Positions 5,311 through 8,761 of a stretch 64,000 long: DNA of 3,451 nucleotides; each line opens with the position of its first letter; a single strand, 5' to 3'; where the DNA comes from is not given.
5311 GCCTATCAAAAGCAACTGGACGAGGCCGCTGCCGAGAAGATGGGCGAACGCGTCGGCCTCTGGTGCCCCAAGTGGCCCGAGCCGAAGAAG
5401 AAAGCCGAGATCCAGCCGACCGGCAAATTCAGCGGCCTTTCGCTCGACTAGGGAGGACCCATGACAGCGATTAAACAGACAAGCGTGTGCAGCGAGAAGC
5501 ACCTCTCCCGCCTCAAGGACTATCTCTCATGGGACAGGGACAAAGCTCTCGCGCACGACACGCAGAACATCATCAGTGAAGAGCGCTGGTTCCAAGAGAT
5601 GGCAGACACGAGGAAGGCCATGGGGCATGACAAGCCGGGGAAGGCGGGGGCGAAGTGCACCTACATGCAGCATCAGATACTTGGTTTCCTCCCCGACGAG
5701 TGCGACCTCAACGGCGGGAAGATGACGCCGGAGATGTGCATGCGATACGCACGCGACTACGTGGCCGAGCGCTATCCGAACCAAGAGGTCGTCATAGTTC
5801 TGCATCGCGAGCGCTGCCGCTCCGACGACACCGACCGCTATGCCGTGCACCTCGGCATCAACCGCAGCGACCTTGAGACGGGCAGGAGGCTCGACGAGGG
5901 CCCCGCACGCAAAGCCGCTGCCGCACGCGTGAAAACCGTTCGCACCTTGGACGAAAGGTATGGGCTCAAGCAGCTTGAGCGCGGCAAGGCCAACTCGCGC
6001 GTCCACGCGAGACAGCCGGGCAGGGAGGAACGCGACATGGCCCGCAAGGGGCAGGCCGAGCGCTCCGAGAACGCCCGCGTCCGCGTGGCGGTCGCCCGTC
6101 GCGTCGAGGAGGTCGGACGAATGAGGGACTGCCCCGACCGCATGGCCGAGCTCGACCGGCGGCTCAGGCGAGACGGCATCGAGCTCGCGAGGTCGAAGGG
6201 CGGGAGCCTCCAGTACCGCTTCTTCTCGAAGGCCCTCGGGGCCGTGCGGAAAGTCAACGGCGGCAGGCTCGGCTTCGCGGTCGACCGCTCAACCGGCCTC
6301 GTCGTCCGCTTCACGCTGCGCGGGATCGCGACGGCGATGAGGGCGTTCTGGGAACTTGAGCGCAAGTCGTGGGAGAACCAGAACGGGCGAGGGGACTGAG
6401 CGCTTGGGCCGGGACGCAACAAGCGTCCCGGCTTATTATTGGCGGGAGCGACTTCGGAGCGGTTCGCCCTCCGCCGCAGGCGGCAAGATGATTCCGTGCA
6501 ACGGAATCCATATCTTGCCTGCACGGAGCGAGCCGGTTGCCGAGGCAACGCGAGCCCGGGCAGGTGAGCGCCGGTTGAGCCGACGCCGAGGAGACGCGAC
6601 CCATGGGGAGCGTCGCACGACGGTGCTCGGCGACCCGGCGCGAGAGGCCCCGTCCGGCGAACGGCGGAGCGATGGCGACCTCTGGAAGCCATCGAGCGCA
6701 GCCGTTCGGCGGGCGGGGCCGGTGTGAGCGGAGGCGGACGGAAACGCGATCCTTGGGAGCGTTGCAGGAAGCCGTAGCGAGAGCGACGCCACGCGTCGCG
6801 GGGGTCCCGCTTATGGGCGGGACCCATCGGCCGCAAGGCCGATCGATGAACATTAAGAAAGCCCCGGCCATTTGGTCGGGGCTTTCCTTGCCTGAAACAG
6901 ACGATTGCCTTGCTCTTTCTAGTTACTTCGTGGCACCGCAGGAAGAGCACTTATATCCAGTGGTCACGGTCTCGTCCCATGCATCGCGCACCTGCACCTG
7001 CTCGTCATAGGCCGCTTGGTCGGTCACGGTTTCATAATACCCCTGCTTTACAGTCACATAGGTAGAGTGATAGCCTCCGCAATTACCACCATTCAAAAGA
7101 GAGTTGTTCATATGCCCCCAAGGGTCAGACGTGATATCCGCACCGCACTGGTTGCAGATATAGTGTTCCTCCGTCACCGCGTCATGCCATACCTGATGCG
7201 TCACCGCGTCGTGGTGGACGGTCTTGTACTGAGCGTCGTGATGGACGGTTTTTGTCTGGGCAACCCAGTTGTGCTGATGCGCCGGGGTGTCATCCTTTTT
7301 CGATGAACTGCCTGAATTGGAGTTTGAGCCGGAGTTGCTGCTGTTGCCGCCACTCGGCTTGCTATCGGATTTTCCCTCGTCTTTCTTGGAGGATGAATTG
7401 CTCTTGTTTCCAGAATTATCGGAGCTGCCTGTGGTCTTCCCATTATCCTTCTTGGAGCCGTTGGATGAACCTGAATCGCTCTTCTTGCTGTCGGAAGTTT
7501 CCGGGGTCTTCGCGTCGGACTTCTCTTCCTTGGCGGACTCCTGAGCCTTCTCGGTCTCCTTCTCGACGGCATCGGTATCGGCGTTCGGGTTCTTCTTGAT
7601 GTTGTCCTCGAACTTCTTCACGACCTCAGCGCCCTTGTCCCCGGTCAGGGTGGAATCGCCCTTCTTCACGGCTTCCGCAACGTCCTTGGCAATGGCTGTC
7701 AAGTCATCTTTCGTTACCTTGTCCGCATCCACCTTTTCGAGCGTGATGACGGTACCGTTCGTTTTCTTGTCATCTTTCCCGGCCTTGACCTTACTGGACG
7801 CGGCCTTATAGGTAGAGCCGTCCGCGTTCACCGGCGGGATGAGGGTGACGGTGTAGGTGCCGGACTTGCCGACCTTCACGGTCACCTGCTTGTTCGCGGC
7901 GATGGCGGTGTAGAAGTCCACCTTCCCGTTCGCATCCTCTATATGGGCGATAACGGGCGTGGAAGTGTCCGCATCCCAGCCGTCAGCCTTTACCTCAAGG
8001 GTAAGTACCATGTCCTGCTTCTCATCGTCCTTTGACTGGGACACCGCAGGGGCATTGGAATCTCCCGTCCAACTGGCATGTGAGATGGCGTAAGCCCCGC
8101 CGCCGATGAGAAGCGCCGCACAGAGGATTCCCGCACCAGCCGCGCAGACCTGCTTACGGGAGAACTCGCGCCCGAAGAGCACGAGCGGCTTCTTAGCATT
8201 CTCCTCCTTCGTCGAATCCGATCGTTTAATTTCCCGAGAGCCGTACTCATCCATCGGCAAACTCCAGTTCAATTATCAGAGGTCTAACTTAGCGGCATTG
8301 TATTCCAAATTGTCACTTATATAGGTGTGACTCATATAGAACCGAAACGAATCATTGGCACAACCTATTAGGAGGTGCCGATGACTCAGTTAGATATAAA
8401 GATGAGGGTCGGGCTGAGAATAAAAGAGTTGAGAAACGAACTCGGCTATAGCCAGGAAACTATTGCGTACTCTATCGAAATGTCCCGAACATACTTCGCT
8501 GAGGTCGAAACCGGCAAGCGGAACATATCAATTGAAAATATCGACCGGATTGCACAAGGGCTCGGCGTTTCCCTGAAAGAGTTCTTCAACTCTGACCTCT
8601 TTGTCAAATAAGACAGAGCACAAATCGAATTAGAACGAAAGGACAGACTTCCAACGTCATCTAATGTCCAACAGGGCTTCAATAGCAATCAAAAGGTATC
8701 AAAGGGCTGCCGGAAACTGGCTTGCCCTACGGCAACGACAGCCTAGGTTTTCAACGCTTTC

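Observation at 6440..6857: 420-nt ORF-free, hairpin-dense GC-rich block inside the mobilizable element, bracketed by two terminators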

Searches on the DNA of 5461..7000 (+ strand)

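Call 4: search_rna_families(source=window, start=6300, end=7000, threshold=evalue, max_evalue=10, show_alignments=3)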
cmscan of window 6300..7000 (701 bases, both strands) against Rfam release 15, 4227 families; matches with E-value up to 10: 11.
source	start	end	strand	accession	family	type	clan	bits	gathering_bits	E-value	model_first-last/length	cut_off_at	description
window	6797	6893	+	RF01772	rnk_pseudo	Cis-reg; leader;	-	23.8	55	0.12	1-108/108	no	Pseudomonas rnk leader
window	6826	6889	+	RF02233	sX14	Gene; sRNA;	-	23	80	0.052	1-92/92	no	Xanthomonas sRNA sX14/Xoo3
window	6846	6901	-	RF00121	MicC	Gene; sRNA;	-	20.2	90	2.2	1-123/123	no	MicC RNA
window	6826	6897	+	RF02681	Twister-sister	Gene; ribozyme;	-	20.1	34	0.13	1-81/81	no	Twister_sister_ribozyme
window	6383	6580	+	RF02690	BTH_s1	Gene; sRNA;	-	19.8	74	0.021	1-205/205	no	Burkholderia sRNA 1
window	6604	6652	-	RF03407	MIR531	Gene; miRNA;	-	19.5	70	0.82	1-69/69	no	MIR531 microRNA precursor family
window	6788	6839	-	RF03819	mir-Ro6-3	Gene; miRNA;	-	18.1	79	5.3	1-72/72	no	mir-Ro6-3 microRNA precursor family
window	6805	6889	+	RF02837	anti-hemB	Gene; sRNA;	-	17.8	49.5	0.16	1-81/81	no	Burkholderia RNA 7 (anti-hemB)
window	6788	6839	+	RF03819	mir-Ro6-3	Gene; miRNA;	-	17.5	79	7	1-72/72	no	mir-Ro6-3 microRNA precursor family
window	6851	6938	-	RF01772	rnk_pseudo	Cis-reg; leader;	-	17.4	55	2.9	1-108/108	no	Pseudomonas rnk leader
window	6771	6804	-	RF01333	CRISPR-DR20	Gene; CRISPR;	-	15.5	42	3.8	1-36/36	no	CRISPR RNA direct repeat element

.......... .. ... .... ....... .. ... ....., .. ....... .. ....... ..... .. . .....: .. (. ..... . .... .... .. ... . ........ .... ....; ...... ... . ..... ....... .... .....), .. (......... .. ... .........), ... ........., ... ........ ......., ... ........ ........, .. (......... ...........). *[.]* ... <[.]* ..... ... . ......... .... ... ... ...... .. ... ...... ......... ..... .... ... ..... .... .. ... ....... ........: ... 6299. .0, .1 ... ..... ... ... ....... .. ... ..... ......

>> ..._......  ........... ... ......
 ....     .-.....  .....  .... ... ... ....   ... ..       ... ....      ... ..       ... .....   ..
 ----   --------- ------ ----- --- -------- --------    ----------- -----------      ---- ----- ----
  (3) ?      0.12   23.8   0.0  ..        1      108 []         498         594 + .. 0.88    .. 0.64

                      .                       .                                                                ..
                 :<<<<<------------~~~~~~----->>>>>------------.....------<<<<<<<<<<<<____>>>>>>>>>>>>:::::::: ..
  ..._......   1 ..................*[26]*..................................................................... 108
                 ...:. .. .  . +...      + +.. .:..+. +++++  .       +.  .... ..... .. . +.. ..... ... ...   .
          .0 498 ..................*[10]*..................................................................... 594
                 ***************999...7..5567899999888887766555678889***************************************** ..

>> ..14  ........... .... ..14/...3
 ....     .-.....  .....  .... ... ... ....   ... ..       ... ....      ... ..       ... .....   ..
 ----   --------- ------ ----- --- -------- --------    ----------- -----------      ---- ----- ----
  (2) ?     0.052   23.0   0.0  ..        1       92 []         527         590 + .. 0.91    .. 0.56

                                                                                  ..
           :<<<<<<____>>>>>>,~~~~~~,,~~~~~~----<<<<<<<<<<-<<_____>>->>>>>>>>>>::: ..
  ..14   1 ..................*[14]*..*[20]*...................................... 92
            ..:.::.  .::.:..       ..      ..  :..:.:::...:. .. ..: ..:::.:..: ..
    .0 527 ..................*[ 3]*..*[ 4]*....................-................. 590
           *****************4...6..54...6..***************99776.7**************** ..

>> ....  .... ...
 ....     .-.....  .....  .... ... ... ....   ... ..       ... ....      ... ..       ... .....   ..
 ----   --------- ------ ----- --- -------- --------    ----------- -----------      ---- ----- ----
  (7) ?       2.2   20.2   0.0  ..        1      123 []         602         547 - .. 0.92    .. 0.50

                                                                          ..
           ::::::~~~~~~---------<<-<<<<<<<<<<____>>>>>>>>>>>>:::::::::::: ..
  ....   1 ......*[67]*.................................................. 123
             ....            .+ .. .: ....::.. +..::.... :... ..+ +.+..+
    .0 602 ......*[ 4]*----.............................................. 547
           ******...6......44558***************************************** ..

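Call 11: search_dna_similar(query=window:6400-6900:+, collection=plasmids, mode=distant, max_evalue=0.001)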
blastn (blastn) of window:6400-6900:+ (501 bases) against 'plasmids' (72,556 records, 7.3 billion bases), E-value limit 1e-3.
No match.

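Call 69: build_rna_model(alignment_id=A3, structure=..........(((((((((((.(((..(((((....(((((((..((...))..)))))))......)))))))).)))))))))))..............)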
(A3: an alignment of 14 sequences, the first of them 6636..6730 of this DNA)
Model R1 built from alignment A3 (14 sequences, 101 columns); structure: as given.
model positions 99; base pairs 28; branch points 0; effective number of sequences 0.71; information 0.59 bits per position. Calibrated on 0.2 Mb of random sequence (short: E-values are rough).
structure used (alignment columns):
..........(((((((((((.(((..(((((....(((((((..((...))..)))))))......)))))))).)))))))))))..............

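Call 70: search_with_rna_model(model_id=R1, sources=[window, L081, L082, L083, L084, L085, L086, L087, L089, L090, L096, L097, L105, L114, L119, L120, L129, L144, L154, L157, L158, L159, L162, L170, L180, L188, L194, L206, L094, L123, L100, L156, L176, L195, L205], max_evalue=0.01, make_alignment=true)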
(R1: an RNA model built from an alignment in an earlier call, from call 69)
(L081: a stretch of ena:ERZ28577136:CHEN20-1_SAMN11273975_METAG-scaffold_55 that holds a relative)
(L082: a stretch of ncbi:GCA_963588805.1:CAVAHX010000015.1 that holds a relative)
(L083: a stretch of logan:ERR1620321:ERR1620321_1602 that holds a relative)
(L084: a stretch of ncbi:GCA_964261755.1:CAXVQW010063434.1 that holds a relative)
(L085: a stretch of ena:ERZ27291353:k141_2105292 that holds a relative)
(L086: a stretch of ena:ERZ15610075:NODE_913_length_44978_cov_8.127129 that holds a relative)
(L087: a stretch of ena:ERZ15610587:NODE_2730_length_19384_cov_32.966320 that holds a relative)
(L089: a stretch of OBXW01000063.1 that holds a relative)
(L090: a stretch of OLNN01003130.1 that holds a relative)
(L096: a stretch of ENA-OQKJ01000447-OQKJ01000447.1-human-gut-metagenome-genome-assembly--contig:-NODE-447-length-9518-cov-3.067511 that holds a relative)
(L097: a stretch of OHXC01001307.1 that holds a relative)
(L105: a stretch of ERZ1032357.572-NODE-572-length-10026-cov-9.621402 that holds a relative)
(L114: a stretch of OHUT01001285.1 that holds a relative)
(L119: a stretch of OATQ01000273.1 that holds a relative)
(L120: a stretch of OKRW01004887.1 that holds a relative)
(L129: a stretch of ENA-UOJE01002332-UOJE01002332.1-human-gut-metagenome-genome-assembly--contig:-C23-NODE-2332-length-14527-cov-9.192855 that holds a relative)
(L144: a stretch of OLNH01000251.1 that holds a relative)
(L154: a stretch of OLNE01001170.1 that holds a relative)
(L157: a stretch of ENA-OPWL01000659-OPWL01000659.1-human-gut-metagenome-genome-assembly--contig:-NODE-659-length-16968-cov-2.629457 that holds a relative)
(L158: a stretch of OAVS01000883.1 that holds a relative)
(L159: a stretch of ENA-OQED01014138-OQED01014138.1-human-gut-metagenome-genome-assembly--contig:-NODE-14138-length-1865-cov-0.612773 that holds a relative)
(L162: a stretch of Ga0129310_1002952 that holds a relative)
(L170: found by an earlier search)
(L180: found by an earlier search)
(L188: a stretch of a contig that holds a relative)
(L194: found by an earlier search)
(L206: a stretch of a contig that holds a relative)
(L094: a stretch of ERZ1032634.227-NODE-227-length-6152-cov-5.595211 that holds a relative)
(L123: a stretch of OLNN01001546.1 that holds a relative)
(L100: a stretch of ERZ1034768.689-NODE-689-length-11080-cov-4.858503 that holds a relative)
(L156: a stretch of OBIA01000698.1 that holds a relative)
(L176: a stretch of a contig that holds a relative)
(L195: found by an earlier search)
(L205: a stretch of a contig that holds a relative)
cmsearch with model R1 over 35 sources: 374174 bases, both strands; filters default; matches with E-value up to 0.01: 26.
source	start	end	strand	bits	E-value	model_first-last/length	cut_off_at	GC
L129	5214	5312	-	120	7.7e-23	1-99/99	no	0.76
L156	1292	1390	-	118.5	1.6e-22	1-99/99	no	0.76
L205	7104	7202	+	118.5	1.6e-22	1-99/99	no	0.76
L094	3916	4014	+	115.5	7.2e-22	1-99/99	no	0.75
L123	10553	10651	+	114.3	1.3e-21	1-99/99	no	0.79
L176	1018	1116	+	113.4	2.1e-21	1-99/99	no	0.75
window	6637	6733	+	110.8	7.1e-21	1-99/99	no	0.76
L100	8367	8463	+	109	1.7e-20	1-99/99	no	0.77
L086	4190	4288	+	100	1.5e-18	1-99/99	no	0.74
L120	66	163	-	78.9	4.8e-14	1-99/99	no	0.73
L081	6130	6228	+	77.3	1.1e-13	1-99/99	no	0.76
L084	6191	6288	+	75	3.3e-13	1-99/99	no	0.69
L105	1727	1824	-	72.4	1.2e-12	1-99/99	no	0.77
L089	7235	7333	+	66.3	2.5e-11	1-99/99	no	0.73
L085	4145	4238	+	59.1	8.3e-10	1-99/99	no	0.7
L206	1632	1735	+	37.4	3.8e-05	1-99/99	no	0.62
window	6646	6720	-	35.2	0.00011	10-86/99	no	0.77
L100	8376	8450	-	35.2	0.00011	10-86/99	no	0.77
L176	1027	1103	-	32.7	0.00037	10-86/99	no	0.75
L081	6271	6339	+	31.5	0.00068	1-99/99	no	0.71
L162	9342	9382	-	31.2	0.00076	29-69/99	no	0.71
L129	5227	5303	+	29.2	0.0021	10-86/99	no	0.75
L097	7217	7257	+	28.3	0.0032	29-69/99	no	0.66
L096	3676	3716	+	27.6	0.0047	29-69/99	no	0.71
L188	5837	5877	-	27.6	0.0047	29-69/99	no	0.71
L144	486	527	-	26.1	0.0094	29-69/99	no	0.71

Alignment A4: 26 matches aligned to the model, 123 columns, each read 5' to 3' on its own strand. Consensus structure (alignment columns), stored with it:
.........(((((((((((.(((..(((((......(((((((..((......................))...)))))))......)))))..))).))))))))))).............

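Call 90: search_rna_families(sources=[L081, L082, L084, L085, L086, L087, L096, L089], threshold=gathering)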
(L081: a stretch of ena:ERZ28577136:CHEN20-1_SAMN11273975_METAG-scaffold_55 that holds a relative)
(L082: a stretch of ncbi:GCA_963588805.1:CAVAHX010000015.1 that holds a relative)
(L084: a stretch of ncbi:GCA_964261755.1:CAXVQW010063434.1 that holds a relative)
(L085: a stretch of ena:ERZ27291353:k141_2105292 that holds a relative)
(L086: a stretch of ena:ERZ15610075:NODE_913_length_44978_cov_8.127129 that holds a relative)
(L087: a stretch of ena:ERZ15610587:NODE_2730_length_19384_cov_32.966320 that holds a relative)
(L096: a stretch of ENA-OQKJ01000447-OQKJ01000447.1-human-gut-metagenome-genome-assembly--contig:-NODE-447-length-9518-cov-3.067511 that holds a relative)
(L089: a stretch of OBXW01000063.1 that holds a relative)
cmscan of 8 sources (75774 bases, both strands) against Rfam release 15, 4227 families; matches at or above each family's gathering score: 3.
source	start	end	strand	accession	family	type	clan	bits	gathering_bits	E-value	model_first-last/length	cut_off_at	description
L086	6642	6714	-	RF00005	tRNA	Gene; tRNA;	CL00001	69.1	29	6.7e-13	1-71/71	no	tRNA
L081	9022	9094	-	RF00005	tRNA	Gene; tRNA;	CL00001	68.7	29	8.3e-13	1-71/71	no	tRNA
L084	10760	10832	-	RF00005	tRNA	Gene; tRNA;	CL00001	59.9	29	2.3e-10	1-71/71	no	tRNA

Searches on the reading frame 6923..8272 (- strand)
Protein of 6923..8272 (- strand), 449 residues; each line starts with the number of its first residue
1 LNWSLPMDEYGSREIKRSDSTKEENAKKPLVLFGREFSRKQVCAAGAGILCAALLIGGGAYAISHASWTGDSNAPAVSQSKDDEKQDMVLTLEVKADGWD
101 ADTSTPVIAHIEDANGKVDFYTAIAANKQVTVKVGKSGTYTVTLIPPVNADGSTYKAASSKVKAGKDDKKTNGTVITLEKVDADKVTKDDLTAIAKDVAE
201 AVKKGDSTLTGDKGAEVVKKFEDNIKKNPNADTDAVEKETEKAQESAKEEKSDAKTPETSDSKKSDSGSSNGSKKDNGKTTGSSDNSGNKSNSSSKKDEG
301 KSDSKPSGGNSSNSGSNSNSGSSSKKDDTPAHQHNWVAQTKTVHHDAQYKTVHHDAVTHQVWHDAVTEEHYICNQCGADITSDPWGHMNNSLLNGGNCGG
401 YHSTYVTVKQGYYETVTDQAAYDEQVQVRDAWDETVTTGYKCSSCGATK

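Call 5: search_protein_families(library=pfam, proteins=[window:6923-8272:-])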
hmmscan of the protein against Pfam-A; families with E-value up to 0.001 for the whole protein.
window:6923-8272:- (449 aa): 0 families

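Call 38: search_protein_families(library=ncbifam, proteins=[window:6923-8272:-], max_evalue=0.01)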
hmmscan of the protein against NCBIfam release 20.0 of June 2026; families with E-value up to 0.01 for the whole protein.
window:6923-8272:- (449 aa): 0 families

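Call 39: search_protein_families(library=padloc, proteins=[window:6923-8272:-], max_evalue=0.01)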
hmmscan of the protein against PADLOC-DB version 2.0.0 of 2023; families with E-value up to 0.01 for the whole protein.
window:6923-8272:- (449 aa): 1 family
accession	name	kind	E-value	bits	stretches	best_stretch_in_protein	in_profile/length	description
PDLC00344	PtuB1|PtuB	-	0.0015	16.3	1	326-385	6-62/213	Unknown function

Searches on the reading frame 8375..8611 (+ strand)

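Call 38: search_protein_families(library=ncbifam, proteins=[window:8375-8611:+], max_evalue=0.01)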
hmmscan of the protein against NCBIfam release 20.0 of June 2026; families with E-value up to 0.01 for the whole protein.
window:8375-8611:+ (78 aa): 16 families
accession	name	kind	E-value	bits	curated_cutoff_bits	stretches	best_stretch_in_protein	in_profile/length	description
NF006015.0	PRK08154.1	subfamily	2.9e-11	43.1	204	1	8-72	27-91/314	anaerobic benzoate catabolism transcriptional regulator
NF041951.1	phage_RstR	subfamily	1.2e-09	38.3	80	1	10-70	1-61/108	RstR family transcriptional repressor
TIGR03070.1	couple_hipB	subfamily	4.7e-09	36.1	71.65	1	13-67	4-58/58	type II toxin-antitoxin system Y4mF family antitoxin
NF038139.1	Reg_Aceta_RamB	equivalog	6.4e-08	31.7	700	1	12-74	3-64/465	acetate metabolism transcriptional regulator RamB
NF047948.1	male_kill_WMK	equivalog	4.8e-07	29.5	300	1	8-71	159-222/300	WO male-killing family protein Wmk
NF046032.1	TransRegSlrRBacil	equivalog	4.6e-06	26.8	250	1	15-75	5-66/149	HTH-type transcriptional regulator SlrR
NF007408.0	PRK09943.1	equivalog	6.6e-05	22.5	211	1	9-72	5-68/185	HTH-type transcriptional regulator PuuR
NF041575.1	antitoxPezA_Strep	equivalog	0.00012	22.1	290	1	12-69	2-59/158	type II toxin-antitoxin system antitoxin PezA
NF041493.1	MobT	equivalog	0.00051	18.9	600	1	16-61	1-46/383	MobT family relaxase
TIGR00270.2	TIGR00270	equivalog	0.00054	19.8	110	1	14-69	78-133/159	multiprotein bridging factor aMBF1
NF041677.1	trans_regClgR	equivalog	0.0022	18.1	170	1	11-70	8-67/113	transcriptional regulator ClgR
TIGR02607.1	antidote_HigA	equivalog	0.0024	17.7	47.7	1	11-67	6-63/81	HigA family addiction module antitoxin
NF003162.0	PRK04140.1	equivalog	0.0026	16.8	263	1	14-68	129-183/317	transcriptional regulator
TIGR03830.1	CxxCG_CxxCG_HTH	subfamily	0.0032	17.3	61.8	1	13-52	67-106/127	type II TA system antitoxin MqsA family protein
NF010465.0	PRK13890.1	equivalog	0.0041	17.2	96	1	18-71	12-65/121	conjugal transfer protein TrbA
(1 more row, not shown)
